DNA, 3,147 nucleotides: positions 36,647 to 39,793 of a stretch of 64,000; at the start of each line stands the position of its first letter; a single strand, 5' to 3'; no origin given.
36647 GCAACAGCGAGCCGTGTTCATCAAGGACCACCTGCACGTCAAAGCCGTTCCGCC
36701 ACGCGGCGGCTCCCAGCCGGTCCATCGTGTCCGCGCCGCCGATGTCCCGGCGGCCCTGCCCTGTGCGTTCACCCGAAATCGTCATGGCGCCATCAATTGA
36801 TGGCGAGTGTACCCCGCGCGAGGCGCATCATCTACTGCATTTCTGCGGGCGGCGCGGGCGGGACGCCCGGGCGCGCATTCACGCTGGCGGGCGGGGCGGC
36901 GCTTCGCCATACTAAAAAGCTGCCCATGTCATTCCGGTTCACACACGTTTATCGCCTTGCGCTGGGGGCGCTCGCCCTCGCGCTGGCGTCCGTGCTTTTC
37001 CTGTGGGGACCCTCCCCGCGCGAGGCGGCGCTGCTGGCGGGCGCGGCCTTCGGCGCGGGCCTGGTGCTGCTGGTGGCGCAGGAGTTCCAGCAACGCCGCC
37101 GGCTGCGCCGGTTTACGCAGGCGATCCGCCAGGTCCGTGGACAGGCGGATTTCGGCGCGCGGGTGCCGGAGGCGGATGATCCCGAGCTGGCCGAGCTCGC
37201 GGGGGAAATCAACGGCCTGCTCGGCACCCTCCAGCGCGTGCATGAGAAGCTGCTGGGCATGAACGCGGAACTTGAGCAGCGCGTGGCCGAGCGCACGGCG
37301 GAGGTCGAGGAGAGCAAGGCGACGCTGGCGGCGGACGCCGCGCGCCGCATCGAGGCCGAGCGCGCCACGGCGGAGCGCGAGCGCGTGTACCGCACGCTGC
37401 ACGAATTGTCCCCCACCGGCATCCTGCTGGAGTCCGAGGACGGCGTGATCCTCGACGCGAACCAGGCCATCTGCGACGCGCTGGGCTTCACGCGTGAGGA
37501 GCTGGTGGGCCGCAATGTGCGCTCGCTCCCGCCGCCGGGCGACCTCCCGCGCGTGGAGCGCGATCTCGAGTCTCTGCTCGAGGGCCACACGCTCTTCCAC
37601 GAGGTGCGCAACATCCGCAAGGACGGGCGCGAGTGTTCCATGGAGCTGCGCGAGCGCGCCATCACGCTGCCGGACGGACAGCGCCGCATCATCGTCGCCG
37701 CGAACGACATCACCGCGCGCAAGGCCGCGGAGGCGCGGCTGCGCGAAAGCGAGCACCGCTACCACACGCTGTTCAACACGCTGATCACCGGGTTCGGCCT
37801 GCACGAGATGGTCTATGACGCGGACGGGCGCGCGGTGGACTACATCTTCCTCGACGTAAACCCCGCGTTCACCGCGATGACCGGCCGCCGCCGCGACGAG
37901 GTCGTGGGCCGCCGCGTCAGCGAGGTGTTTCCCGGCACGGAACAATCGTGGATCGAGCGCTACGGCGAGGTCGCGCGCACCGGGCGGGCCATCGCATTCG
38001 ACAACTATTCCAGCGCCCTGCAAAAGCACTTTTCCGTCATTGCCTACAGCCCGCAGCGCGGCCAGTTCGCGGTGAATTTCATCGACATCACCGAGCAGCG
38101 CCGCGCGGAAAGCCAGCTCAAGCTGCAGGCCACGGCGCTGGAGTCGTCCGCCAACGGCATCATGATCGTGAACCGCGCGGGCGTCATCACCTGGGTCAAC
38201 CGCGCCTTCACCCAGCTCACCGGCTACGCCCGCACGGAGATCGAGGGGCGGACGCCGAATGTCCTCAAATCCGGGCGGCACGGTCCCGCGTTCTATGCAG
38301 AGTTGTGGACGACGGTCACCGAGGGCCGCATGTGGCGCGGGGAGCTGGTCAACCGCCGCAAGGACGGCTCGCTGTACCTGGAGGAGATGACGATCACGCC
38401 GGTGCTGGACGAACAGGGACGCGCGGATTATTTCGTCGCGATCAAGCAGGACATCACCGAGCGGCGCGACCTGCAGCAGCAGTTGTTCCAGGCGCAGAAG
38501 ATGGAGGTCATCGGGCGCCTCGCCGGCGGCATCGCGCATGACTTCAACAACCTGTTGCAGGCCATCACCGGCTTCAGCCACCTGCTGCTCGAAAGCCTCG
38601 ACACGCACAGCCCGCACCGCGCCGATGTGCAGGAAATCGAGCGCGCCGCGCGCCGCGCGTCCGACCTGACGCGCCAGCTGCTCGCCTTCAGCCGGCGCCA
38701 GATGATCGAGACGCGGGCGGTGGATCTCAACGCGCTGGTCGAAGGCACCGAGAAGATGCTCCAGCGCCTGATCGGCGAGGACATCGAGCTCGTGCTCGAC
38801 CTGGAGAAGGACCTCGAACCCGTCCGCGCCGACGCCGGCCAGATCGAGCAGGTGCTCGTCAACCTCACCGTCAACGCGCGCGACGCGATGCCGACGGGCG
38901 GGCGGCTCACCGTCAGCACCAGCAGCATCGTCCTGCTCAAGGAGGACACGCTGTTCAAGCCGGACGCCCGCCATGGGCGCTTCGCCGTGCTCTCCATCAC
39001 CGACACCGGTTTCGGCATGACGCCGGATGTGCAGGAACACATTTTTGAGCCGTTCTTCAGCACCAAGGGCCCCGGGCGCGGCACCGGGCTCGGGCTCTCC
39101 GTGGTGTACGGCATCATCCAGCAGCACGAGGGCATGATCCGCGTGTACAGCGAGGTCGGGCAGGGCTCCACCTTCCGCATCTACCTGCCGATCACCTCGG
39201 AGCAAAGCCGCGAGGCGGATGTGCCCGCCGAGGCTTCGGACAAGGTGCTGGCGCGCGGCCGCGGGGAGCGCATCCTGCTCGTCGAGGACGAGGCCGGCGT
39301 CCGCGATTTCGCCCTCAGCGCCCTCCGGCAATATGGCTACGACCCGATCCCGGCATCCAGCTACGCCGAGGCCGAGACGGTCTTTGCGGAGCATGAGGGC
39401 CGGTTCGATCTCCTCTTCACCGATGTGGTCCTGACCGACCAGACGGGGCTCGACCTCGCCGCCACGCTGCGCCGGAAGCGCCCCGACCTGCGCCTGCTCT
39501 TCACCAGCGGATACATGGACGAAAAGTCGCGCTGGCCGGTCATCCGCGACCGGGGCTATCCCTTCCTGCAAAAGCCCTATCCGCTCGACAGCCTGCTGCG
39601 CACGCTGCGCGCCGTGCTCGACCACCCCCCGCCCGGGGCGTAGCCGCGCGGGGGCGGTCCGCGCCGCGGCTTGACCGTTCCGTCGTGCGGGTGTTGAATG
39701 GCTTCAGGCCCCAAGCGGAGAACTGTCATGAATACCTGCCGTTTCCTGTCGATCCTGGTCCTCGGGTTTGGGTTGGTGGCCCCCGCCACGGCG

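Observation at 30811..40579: Cluster of three large hybrid histidine kinases with an adjacent orphan PstS-like binding protein and no cognate response regulator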

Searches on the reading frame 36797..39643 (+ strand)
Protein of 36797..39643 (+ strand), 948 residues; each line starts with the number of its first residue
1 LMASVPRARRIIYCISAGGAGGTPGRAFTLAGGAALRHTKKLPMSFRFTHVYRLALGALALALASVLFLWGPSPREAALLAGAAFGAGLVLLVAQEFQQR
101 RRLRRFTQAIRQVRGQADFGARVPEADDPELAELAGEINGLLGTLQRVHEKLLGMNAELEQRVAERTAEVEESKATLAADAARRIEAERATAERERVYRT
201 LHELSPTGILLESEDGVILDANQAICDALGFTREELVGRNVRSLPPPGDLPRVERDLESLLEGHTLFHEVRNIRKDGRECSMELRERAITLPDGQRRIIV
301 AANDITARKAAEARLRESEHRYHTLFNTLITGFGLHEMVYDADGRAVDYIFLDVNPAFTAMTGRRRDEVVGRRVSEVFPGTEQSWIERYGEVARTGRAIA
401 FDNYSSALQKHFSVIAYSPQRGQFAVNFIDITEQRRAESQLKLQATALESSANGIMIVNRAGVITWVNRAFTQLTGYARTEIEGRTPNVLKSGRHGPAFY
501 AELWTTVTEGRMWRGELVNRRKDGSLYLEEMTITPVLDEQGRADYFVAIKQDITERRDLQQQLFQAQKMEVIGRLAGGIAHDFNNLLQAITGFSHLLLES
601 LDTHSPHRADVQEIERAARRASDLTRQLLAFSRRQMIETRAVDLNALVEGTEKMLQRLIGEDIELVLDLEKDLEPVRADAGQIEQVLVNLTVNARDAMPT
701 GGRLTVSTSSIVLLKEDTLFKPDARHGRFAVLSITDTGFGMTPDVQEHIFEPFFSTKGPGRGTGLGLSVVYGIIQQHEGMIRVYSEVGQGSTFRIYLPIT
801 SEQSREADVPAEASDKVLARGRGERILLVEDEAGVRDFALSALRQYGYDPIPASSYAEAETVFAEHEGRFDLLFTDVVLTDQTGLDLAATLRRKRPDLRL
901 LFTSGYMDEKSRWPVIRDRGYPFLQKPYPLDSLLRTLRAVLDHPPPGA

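Call 3: search_protein_families(library=pfam, proteins=[window:36797-39643:+], max_evalue=0.01)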
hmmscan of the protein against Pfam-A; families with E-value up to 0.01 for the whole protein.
window:36797-39643:+ (948 aa): 10 families
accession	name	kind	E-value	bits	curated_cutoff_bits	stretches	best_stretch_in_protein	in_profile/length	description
PF13426.13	PAS_9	-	5.1e-38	129.9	27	3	453-555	2-103/103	PAS domain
PF08448.16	PAS_4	-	5e-37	127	23.1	3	205-309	4-109/110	PAS fold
PF00989.32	PAS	-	4.4e-35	120.5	22.6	3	447-553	6-113/113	PAS fold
PF02518.31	HATPase_c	-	1.5e-21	77.3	26.4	1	679-800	2-110/111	Histidine kinase-, DNA gyrase B-, and HSP90-like ATPase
PF08447.18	PAS_3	-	4.4e-21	75.4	25.6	2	219-300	2-86/89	PAS fold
PF13188.13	PAS_8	-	1.2e-19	69.8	21.8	2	445-482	4-38/65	PAS domain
PF00072.30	Response_reg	-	9.3e-12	45.5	30.2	1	826-937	1-110/111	Response regulator receiver domain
PF00512.31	HisKA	-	2.2e-09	37.6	26.9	1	573-635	3-64/66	His Kinase A (phospho-acceptor) domain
PF00672.30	HAMP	-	0.00063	20.5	25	1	101-146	8-52/53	HAMP domain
PF24990.1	PAS_13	-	0.0012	19.6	27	0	456-532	4-36/143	ERT1/acuK family PAS domain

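Call 11: search_protein_families(library=ncbifam, proteins=[window:36926-39643:+], max_evalue=0.001)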
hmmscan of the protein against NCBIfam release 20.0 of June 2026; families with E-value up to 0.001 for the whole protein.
window:36926-39643:+ (905 aa): 101 families (the best 25 are shown)
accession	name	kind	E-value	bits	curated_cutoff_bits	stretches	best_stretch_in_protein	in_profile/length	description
NF010076.0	PRK13557.1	subfamily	2.3e-136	455.4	631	1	421-901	55-536/540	histidine kinase famiy protein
NF046020.1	HisKinCckABruc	equivalog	1.2e-124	417.1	1000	1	490-899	439-868/868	cell cycle histidine kinase CckA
NF046026.1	HisKinCckACaul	equivalog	4.5e-100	335.7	1000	1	502-890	275-668/678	cell cycle histidine kinase CckA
NF010411.0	PRK13837.1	equivalog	7.6e-90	302.1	647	1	504-896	425-810/828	two-component system VirA-like sensor kinase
NF052574.1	HisKinEspCMyxo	equivalog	4.3e-88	296.3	1200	2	389-899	274-784/785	serine histidine kinase EspC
NF052573.1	HisKinEspAMyxo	equivalog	1e-76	258.6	1400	1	385-889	240-741/755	serine histidine kinase EspA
NF008468.0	PRK11360.1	equivalog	5.5e-73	246.3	646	1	400-762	269-614/616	two-component system sensor histidine kinase AtoS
TIGR00229.1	sensory_box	domain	5.8e-57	191.3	22.9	3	149-272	1-126/126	PAS domain S-box protein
TIGR02938.1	nifL_nitrog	equivalog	7.7e-49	166.5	242.45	2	406-526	11-131/494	nitrogen fixation negative regulator NifL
NF008302.0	PRK11091.1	equivalog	2.2e-43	148.5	838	2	390-853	146-596/779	aerobic respiration two-component sensor histidine kinase ArcB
NF045675.1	PhdiestaseDibA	equivalog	3.8e-42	144.5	980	1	377-526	56-205/623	phosphodiesterase DibA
NF007688.0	PRK10364.1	equivalog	4.5e-42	144.4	479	1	511-761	222-456/460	two-component system sensor histidine kinase ZraS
NF046044.1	PnpS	equivalog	3.3e-40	138.3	400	1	393-755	50-390/390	two-component system histidine kinase PnpS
NF047466.1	hybrid_RR_LvrB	exception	6e-39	134.3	500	1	508-756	131-376/377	hybrid histidine kinase/response regulator LvrB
TIGR02956.1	TMAO_torS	equivalog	6.2e-39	133.8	676.5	1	544-898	479-820/967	TMAO reductase system sensor histidine kinase/response regulator TorS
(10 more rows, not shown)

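Call 28: search_solved_structures(query=window:36926-39643:+, max_evalue=1e-10, show_alignments=0)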
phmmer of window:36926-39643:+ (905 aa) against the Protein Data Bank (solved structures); distinct sequences matched with E-value up to 1e-10: 55.
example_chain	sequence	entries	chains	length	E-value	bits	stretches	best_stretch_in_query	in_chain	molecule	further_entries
5idj_A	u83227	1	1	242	4.1e-57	197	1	520-756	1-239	Histidine kinase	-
8a3u_A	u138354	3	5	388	3.7e-40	140.9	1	399-759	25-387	Putative Sensory box protein,Sensor protein FixL | Putative Sensory box protein,Putative Sensory box protein,Sensor protein FixL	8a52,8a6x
8a7f_A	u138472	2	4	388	5.2e-40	140.4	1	399-759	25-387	Putative Sensory box protein,Sensor protein FixL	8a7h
4gcz_A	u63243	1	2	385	2.2e-36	128.4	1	397-760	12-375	Blue-light photoreceptor, Sensor protein fixL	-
5idm_A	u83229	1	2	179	2.6e-35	124.9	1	596-757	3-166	Cell cycle histidine kinase CckA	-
9qq6_A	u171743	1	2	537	1.4e-33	119.2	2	406-524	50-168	histidine kinase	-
3ewk_A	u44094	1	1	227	2.9e-32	114.8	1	414-522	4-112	Sensor protein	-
8vc9_A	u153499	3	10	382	6.8e-30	107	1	501-757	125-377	Leptospira virulence regulator B (LvrB) | histidine kinase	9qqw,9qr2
9jfj_A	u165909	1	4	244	1.5e-29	105.8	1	512-757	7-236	Sensor histidine kinase ZraS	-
3d36_A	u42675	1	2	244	2.2e-25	92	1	520-762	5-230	Sporulation kinase B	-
3a0r_A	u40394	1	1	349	5e-20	74.3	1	403-759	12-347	Sensor protein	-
2gj3_A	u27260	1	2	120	5.2e-19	71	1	406-512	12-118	Nitrogen fixation regulatory protein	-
9qjg_A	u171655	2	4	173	4.6e-17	64.5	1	633-757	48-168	histidine kinase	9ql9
8u4x_A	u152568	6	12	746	8.1e-17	63.7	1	491-757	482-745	histidine kinase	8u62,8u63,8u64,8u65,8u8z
8f71_A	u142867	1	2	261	1.3e-15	59.8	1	525-760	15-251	Histidine kinase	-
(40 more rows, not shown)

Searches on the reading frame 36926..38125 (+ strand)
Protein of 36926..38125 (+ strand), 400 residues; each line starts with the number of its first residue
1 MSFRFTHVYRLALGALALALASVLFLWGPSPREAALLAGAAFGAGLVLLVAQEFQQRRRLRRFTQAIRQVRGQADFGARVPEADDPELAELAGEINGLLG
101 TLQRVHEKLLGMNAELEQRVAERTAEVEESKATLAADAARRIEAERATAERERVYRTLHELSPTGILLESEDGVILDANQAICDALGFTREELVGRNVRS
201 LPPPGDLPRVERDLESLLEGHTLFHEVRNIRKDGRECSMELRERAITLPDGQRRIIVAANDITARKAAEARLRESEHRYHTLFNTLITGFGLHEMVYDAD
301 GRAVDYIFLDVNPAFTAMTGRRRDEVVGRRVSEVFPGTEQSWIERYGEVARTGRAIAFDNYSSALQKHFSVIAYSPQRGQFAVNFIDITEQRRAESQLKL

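Call 50: find_related_loci(query=A3, collection=metagenome_contigs, flank=6000)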
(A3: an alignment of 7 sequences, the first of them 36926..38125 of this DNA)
Query A3 (400 aa) in metagenome_contigs; peptide patterns used: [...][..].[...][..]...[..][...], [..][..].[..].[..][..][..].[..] (x = any residue, [..] = any of these).
600 stretches matched a pattern (row limit reached: there are more); 2 encode a relative of the query (tblastn E <= 1e-3); 2 distinct loci.
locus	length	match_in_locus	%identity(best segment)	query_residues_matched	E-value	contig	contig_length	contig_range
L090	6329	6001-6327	32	173-277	1e-8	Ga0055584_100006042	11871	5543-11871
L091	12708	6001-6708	25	111-356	3e-6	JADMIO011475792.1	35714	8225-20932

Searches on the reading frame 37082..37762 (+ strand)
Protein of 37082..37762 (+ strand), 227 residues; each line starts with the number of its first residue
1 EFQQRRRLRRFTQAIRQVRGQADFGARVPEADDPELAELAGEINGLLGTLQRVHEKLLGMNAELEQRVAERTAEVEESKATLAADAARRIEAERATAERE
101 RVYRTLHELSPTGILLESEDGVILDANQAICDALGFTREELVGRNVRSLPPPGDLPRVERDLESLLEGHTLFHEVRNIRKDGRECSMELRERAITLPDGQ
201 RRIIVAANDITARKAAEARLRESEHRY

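Call 51: find_homologous_proteins(query=window:37082-37762:+, max_evalue=0.00001)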
Query seq(227 aa) (227 aa): 3 proteins with E <= 0.00001 among 3991 candidates.
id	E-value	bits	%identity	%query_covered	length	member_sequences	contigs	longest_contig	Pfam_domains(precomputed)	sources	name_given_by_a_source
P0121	3.2e-7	48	28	57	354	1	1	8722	PF08447.19,PF13426.14,PF13188.14,PF08448.17,PF00989.32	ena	-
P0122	7.3e-6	44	40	41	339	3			PF12729.14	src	-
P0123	9.1e-6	44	32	74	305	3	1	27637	PF08447.19,PF13426.14,PF13188.14,PF08448.17,PF00989.32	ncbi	ncbi:MAG: PAS domain S-box protein [Chromatiaceae bacterium]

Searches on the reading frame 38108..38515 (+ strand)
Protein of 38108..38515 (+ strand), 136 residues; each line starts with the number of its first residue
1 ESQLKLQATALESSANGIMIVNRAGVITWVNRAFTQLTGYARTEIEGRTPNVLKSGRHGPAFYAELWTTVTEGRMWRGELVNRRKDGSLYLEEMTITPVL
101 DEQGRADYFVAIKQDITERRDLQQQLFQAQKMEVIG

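Call 61: search_solved_structures(query=window:38108-38515:+, max_evalue=1e-12, show_alignments=4)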
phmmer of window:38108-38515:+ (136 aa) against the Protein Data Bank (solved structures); distinct sequences matched with E-value up to 1e-12: 33.
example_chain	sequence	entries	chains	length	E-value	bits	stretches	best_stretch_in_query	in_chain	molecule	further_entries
3ewk_A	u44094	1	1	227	4.4e-34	120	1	20-129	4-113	Sensor protein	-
9qq6_A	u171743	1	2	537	1.7e-21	79.3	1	14-128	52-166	histidine kinase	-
2gj3_A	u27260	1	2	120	1.3e-20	76.4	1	12-118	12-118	Nitrogen fixation regulatory protein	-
6gg9_A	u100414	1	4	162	8.4e-17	64.1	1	8-128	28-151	Sensory box protein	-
8q5e_A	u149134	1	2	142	6.9e-16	61.2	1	8-128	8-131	Sensory box protein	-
29lw_A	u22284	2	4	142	9.9e-16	60.7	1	8-128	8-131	Sensory box protein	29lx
8a33_A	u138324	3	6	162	1.1e-15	60.6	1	8-128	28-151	Sensory box protein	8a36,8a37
3sw1_A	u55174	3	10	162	1.5e-15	60.1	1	8-128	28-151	Sensory box protein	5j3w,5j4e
6y7u_A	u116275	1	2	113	1.8e-15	59.8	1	17-119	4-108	Multi-sensor hybrid histidine kinase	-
7r5n_A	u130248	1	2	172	2.4e-15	59.5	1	11-131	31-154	Sensory box protein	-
5luv_A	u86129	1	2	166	2.4e-15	59.5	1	8-128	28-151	Putative PAS/PAC sensor protein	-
8a3u_A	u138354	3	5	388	2.5e-15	59.4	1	5-130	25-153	Putative Sensory box protein,Sensor protein FixL | Putative Sensory box protein,Putative Sensory box protein,Sensor protein FixL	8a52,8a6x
8a7f_A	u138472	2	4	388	3.5e-15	58.9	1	5-130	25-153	Putative Sensory box protein,Sensor protein FixL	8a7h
6yx4_A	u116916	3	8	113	6.6e-15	58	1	17-119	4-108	Multi-sensor hybrid histidine kinase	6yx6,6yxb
7r4s_A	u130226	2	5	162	7.6e-15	57.8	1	8-128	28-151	Sensory box protein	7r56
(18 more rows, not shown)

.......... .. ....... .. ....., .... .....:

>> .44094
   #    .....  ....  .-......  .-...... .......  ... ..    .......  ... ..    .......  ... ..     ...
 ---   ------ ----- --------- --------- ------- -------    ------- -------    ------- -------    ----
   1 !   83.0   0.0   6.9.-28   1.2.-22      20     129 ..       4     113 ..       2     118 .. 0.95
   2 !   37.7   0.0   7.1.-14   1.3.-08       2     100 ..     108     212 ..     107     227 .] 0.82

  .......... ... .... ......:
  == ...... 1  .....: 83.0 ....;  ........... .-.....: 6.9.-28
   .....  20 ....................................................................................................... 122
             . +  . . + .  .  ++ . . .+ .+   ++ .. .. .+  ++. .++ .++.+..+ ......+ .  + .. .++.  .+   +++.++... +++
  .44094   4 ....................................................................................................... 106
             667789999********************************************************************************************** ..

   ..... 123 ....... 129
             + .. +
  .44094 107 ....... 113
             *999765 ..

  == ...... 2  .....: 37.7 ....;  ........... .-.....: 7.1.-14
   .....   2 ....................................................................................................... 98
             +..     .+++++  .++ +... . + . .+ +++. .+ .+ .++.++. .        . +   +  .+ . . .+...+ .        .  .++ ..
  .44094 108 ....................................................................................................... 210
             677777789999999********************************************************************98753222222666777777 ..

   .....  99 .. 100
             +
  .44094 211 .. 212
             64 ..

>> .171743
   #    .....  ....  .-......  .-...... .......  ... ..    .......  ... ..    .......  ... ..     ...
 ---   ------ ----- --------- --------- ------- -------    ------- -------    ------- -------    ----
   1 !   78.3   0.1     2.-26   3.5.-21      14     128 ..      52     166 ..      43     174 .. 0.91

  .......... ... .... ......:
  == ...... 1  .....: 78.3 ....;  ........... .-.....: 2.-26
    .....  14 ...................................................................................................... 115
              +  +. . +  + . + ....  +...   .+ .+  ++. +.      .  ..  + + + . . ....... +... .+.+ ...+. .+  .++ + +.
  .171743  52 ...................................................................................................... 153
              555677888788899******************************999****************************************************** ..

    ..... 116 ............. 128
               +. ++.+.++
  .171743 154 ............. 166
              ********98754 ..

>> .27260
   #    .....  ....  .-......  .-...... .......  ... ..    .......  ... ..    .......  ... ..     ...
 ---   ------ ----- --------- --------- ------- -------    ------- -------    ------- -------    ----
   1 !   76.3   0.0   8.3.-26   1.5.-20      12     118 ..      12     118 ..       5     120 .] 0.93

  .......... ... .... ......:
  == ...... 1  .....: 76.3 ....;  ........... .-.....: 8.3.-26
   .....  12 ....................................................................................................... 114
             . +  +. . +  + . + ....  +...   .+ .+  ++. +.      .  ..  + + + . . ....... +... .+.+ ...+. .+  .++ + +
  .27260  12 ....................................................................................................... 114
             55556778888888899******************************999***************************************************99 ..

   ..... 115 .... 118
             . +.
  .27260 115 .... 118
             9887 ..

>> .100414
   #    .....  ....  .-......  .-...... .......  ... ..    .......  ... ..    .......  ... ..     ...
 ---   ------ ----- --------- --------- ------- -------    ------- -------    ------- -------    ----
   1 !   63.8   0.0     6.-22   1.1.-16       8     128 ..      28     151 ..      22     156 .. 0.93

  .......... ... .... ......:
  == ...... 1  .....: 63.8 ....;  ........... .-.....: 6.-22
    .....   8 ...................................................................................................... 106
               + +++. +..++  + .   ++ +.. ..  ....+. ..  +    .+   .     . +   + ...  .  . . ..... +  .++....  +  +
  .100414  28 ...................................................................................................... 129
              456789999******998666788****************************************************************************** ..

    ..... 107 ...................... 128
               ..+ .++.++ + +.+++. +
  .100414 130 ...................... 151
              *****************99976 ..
